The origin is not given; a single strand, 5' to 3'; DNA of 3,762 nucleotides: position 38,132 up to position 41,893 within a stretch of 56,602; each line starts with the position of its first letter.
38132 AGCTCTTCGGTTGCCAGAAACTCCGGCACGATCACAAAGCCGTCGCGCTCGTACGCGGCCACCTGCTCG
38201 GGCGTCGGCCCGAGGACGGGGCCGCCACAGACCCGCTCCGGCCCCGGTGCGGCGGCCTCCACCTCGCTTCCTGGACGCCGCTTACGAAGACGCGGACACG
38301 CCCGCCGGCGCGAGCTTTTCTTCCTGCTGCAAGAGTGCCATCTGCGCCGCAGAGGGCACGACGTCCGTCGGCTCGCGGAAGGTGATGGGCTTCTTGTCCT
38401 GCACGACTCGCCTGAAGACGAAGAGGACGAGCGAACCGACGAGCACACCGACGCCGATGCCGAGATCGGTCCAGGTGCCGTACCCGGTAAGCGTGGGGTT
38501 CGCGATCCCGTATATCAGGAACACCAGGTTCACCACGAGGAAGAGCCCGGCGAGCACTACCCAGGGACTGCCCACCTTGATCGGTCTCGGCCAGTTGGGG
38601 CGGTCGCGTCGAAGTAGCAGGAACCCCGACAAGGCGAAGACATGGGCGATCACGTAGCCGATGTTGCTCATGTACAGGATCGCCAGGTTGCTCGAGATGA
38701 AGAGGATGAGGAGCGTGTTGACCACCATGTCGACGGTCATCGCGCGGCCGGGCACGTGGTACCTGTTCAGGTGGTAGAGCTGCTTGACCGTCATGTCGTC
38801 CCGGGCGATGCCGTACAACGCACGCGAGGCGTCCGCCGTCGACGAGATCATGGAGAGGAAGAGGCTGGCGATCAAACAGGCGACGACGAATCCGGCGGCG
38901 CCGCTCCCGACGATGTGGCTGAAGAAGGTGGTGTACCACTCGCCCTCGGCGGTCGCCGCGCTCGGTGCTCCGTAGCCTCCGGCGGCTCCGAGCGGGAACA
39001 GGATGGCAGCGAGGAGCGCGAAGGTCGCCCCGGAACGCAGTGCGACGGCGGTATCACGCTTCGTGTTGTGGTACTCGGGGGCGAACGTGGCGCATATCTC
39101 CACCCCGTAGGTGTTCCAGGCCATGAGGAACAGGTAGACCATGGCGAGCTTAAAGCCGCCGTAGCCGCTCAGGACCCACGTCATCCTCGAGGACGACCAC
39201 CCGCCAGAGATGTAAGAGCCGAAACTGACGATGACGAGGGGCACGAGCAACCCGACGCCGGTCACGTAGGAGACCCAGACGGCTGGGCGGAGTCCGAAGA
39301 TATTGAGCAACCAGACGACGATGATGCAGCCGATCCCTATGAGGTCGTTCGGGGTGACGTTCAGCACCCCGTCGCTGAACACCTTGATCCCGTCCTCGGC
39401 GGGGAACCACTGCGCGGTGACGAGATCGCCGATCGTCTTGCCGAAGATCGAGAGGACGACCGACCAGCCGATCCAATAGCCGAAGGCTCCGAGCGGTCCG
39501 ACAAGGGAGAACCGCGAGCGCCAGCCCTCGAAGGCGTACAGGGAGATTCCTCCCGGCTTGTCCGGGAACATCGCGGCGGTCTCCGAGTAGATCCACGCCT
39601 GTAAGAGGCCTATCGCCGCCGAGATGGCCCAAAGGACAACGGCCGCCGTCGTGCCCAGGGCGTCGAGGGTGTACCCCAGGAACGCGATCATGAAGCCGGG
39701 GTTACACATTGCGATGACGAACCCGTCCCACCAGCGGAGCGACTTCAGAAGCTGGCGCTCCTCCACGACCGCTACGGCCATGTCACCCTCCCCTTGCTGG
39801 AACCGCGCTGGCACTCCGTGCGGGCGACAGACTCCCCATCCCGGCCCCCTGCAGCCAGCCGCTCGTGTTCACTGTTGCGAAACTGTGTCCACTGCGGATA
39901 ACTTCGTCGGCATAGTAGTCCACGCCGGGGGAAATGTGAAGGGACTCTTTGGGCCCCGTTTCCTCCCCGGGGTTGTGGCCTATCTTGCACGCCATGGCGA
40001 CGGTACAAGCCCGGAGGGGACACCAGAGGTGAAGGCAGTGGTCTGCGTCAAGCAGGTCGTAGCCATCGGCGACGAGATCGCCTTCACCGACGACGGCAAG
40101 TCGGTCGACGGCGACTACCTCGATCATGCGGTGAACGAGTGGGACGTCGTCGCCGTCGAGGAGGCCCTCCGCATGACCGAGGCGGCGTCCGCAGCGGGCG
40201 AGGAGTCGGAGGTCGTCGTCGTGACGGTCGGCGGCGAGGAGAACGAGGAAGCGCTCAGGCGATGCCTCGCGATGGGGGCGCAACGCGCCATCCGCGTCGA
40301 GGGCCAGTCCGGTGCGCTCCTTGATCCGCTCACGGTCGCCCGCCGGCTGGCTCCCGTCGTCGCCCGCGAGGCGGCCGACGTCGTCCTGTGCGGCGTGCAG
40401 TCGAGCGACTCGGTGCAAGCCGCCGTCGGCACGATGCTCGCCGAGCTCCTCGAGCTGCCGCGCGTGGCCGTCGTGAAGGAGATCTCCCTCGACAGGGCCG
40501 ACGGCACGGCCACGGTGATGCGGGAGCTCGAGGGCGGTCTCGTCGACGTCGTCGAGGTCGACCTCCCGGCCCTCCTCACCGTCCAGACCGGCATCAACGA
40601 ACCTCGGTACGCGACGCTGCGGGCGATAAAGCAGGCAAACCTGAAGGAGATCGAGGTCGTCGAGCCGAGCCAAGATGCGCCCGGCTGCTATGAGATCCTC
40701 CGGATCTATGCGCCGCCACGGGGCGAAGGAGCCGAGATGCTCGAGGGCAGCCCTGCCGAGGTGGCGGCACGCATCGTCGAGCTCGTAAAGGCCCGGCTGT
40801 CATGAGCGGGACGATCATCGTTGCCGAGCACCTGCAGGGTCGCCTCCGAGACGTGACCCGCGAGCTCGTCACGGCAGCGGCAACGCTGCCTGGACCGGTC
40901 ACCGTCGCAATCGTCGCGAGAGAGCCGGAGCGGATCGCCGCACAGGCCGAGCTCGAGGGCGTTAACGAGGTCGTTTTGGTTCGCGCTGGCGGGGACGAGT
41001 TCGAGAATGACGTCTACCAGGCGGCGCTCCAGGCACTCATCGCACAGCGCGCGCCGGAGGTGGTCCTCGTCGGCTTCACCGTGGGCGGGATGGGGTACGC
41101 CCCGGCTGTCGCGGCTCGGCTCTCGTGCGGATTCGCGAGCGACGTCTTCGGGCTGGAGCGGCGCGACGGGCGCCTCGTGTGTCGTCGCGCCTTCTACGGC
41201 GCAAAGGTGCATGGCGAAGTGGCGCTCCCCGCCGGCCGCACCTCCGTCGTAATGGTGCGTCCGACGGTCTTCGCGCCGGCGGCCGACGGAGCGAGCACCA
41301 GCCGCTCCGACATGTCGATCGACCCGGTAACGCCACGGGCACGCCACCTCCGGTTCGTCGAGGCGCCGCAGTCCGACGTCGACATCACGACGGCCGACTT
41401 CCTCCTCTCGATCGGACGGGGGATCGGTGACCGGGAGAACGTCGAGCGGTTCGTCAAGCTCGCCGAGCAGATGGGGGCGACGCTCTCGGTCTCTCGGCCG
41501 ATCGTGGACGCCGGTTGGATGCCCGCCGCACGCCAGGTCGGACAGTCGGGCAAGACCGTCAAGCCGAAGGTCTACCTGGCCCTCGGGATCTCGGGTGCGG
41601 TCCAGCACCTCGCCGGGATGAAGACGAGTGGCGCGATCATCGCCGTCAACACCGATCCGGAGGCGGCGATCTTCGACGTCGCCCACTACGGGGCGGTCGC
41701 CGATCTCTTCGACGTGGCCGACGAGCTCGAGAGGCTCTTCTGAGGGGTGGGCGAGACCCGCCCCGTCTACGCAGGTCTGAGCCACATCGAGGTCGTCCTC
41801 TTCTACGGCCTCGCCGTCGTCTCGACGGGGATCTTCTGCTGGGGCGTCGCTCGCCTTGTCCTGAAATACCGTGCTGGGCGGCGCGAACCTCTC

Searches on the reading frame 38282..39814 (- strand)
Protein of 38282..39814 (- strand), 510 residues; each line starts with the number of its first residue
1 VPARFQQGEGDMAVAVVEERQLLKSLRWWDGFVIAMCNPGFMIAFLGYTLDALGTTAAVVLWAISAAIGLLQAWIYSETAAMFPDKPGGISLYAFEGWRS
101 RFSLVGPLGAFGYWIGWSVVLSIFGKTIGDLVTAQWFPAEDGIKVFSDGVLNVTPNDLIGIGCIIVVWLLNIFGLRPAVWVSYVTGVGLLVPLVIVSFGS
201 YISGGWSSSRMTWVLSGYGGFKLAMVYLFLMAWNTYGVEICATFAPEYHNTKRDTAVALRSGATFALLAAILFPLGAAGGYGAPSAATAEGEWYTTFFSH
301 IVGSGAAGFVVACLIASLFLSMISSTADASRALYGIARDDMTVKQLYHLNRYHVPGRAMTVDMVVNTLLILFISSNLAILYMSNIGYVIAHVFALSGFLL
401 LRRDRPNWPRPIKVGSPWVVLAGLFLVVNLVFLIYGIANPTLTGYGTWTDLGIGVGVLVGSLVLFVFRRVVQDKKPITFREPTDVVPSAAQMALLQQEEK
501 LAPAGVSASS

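Call 9: search_protein_families(library=pfam, proteins=[window:38282-39814:-], max_evalue=0.00001)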
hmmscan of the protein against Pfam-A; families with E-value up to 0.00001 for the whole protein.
window:38282-39814:- (510 aa): 2 families
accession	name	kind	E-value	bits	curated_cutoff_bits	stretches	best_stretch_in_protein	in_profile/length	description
PF13520.12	AA_permease_2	-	2.4e-35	122.8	27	1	27-449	2-419/427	Amino acid permease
PF00324.27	AA_permease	-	3.9e-11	42.8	24.6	1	42-449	15-436/470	Amino acid permease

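Call 49: search_protein_families(library=ncbifam, proteins=[window:38282-39814:-], max_evalue=1e-10)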
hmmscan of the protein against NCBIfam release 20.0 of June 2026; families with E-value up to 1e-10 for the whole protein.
window:38282-39814:- (510 aa): 1 family
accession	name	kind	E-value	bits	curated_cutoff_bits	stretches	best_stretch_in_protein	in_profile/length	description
NF053774.1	TmaoPremMsil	equivalog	9.2e-50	169.8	690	1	23-475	2-474/520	trimethylamine N-oxide permease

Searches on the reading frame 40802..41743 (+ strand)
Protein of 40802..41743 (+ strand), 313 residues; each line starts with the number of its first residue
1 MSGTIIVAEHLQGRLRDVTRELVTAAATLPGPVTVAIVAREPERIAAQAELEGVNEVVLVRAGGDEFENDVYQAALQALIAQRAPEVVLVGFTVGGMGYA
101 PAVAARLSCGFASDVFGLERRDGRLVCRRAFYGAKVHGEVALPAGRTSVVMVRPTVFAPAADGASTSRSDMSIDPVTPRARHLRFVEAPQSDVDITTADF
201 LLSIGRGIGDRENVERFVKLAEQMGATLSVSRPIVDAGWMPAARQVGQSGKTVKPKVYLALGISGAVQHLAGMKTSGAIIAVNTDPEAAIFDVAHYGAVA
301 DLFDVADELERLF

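Call 9: search_protein_families(library=pfam, proteins=[window:40802-41743:+], max_evalue=0.00001)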
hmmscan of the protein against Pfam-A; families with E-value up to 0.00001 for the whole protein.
window:40802-41743:+ (313 aa): 2 families
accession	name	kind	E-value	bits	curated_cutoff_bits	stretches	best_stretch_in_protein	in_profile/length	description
PF00766.25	ETF_alpha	-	3.3e-34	117.1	27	1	194-274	1-81/81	Electron transfer flavoprotein FAD-binding domain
PF01012.27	ETF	-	9e-27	94.5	26.7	1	5-164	2-168/181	Electron transfer flavoprotein domain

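Call 22: find_encoding_contigs(protein=window:40802-41743:+, flank=10000, max_places=6)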
Protein window:40802-41743:+ (313 aa): no gene with exactly this product is on record in the collection.
